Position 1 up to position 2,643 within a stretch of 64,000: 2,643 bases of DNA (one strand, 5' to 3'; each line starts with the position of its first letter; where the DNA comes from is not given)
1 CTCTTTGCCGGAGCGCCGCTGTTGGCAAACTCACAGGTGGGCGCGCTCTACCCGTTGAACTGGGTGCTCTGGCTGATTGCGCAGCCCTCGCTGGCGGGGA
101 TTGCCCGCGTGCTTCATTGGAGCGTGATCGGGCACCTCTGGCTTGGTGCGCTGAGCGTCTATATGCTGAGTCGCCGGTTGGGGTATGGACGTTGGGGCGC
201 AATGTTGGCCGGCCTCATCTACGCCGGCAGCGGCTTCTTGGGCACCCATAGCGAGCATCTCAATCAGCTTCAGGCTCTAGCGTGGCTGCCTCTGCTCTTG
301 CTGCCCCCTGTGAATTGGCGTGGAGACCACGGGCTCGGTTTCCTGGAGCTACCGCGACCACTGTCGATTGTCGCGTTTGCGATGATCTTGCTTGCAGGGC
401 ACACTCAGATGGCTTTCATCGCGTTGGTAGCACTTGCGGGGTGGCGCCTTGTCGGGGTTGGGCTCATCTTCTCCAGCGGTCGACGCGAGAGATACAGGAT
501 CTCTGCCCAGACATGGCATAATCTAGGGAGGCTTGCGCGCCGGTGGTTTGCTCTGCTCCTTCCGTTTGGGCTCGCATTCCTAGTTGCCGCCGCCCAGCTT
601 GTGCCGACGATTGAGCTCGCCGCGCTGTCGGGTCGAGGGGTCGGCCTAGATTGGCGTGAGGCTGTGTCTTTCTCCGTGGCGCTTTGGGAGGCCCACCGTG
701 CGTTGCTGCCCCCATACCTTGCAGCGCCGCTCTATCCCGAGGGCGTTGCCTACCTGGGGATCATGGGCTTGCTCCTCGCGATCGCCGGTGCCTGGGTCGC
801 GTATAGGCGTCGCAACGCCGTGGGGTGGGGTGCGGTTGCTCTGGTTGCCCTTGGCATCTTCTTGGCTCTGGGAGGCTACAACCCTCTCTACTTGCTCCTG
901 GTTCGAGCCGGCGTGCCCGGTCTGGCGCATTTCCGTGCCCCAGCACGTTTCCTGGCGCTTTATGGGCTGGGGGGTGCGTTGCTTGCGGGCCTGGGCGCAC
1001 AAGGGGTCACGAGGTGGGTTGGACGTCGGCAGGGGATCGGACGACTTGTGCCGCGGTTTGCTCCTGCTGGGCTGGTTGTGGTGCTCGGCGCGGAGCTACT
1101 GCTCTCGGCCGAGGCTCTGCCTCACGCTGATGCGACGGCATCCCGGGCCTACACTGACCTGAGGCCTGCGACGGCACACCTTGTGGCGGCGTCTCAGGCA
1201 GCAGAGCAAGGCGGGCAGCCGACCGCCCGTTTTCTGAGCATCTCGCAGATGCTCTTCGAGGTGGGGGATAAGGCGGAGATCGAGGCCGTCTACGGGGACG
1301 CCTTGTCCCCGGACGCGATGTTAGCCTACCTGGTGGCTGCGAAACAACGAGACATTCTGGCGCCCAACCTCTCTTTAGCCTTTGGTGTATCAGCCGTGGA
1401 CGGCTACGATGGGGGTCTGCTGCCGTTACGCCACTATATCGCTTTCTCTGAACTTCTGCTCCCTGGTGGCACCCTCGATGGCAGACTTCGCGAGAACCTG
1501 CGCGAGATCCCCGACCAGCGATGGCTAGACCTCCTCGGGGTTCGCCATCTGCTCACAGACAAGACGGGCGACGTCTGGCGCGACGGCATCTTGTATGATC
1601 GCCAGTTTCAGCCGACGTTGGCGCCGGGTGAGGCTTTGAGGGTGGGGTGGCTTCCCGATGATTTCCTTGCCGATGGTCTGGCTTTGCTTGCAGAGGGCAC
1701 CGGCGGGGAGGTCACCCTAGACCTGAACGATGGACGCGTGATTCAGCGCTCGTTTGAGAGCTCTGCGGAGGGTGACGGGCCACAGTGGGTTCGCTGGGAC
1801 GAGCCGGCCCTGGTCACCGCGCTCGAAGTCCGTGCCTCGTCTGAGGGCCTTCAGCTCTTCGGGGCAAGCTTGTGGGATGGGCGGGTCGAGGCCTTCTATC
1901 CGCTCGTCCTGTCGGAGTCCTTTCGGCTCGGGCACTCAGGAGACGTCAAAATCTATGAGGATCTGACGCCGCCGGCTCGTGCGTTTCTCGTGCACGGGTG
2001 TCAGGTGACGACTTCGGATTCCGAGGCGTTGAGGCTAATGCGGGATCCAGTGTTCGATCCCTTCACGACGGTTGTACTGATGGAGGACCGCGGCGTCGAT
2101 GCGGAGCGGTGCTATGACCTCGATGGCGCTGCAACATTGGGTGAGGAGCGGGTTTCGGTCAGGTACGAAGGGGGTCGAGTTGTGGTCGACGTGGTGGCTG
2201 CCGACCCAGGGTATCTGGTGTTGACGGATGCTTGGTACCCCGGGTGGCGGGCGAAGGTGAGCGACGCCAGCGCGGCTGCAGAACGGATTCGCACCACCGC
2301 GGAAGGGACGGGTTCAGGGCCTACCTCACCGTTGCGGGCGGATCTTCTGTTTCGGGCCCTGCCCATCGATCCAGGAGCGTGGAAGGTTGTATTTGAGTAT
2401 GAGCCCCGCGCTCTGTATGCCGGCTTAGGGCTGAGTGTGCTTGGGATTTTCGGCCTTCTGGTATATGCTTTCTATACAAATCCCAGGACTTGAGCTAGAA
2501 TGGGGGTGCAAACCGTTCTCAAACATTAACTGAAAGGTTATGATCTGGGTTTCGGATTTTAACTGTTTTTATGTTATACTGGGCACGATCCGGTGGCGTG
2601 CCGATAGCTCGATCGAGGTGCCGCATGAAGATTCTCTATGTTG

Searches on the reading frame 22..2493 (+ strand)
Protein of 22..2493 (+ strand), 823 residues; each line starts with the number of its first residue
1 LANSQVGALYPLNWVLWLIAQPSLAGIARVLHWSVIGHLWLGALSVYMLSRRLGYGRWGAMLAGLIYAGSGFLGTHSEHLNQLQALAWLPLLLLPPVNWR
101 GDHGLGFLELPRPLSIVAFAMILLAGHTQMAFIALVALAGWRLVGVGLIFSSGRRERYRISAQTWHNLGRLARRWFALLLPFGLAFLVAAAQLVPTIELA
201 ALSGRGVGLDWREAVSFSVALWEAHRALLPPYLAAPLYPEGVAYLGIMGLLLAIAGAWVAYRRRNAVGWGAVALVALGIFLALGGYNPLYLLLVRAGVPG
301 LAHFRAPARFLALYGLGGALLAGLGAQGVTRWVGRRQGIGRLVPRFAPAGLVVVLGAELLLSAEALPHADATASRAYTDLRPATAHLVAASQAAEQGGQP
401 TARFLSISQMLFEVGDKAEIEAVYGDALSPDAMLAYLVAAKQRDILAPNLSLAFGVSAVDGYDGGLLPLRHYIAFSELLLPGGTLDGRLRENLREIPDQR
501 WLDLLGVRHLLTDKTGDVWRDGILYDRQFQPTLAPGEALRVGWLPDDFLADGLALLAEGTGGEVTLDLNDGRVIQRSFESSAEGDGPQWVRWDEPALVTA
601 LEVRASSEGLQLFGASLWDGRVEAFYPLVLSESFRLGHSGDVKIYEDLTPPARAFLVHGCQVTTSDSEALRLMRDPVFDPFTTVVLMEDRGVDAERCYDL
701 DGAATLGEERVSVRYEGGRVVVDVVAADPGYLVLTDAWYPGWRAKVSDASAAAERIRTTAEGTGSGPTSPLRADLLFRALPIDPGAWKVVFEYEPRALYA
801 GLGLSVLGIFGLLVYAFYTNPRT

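Call 25: search_protein_families(library=pfam, proteins=[window:22-2493:+], max_evalue=0.001)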
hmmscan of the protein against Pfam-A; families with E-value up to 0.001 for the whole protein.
window:22-2493:+ (823 aa): 1 family
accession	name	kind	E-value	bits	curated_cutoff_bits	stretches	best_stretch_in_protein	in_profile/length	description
PF09586.16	YfhO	-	1.3e-05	24.3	28.5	0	38-94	99-157/835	Bacterial membrane protein YfhO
